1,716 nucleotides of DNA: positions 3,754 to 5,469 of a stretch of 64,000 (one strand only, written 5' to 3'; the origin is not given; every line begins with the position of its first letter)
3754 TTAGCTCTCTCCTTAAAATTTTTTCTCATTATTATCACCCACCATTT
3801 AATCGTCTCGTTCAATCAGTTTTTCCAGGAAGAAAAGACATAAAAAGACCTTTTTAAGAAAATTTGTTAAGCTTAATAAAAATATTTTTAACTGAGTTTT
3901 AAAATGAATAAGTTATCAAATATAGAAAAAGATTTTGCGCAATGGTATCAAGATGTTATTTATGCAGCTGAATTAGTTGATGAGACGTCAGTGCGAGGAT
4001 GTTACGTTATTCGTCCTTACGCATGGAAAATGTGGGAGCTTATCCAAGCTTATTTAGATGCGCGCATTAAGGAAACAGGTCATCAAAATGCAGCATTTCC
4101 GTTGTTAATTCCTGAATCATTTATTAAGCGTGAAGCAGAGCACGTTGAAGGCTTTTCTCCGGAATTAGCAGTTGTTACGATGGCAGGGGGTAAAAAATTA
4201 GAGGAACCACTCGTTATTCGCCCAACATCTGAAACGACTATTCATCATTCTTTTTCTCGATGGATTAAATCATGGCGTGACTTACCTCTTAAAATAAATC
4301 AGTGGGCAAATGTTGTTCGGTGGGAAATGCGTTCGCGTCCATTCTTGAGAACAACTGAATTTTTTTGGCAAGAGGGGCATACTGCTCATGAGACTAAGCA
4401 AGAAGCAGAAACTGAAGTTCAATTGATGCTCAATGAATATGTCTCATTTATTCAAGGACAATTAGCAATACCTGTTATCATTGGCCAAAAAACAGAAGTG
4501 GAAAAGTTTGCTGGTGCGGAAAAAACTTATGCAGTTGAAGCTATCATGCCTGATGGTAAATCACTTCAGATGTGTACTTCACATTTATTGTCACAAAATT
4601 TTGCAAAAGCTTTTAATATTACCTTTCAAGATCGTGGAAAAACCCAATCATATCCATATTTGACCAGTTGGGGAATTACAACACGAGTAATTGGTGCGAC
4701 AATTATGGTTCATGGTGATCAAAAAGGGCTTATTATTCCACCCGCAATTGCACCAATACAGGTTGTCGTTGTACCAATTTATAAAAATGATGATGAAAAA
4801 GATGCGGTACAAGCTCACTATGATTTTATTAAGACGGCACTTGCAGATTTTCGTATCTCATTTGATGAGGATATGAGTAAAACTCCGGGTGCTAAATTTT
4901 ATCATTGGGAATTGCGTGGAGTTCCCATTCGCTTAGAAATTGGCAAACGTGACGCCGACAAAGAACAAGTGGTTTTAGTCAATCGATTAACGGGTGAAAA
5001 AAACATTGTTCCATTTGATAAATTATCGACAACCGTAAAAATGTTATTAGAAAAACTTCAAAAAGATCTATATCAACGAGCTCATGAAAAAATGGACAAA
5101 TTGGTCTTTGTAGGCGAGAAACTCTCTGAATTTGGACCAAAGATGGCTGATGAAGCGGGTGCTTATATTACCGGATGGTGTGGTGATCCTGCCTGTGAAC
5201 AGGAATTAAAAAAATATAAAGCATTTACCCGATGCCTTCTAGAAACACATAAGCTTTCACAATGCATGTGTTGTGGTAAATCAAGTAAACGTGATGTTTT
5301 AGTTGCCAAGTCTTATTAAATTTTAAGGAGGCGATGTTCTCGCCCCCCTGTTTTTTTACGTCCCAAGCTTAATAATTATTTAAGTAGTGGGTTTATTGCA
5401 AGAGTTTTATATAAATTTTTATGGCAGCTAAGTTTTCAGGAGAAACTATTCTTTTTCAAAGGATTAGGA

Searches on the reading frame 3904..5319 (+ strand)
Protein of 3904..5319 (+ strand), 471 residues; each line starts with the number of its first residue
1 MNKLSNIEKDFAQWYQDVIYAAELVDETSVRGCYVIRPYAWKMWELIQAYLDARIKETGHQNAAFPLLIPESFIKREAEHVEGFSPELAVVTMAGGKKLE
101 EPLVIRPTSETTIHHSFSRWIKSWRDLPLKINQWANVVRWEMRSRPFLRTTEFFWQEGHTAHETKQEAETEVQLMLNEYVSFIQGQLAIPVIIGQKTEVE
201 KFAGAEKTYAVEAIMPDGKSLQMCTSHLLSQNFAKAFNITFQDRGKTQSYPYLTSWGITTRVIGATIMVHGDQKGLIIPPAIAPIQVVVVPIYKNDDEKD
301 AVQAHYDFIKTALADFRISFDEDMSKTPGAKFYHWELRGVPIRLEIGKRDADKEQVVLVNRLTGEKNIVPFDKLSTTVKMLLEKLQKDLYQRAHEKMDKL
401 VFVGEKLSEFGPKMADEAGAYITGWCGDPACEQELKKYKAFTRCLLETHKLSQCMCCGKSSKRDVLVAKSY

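Call 77: search_protein_families(library=pfam, proteins=[window:3904-5319:+], max_evalue=0.00001)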
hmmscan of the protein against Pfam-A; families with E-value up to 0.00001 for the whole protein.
window:3904-5319:+ (471 aa): 3 families
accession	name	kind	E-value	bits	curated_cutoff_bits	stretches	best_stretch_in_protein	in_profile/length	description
PF00587.30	tRNA-synt_2b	-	1.2e-19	71.5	29.3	1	99-267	7-176/179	tRNA synthetase class II core domain (G, H, P, S and T)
PF03129.25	HGTP_anticodon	-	2.8e-15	56.7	21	1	286-379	1-92/94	Anticodon binding domain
PF09180.16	ProRS-C_1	-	8.8e-11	42.2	31.5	1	409-471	3-71/71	Prolyl-tRNA synthetase, C-terminal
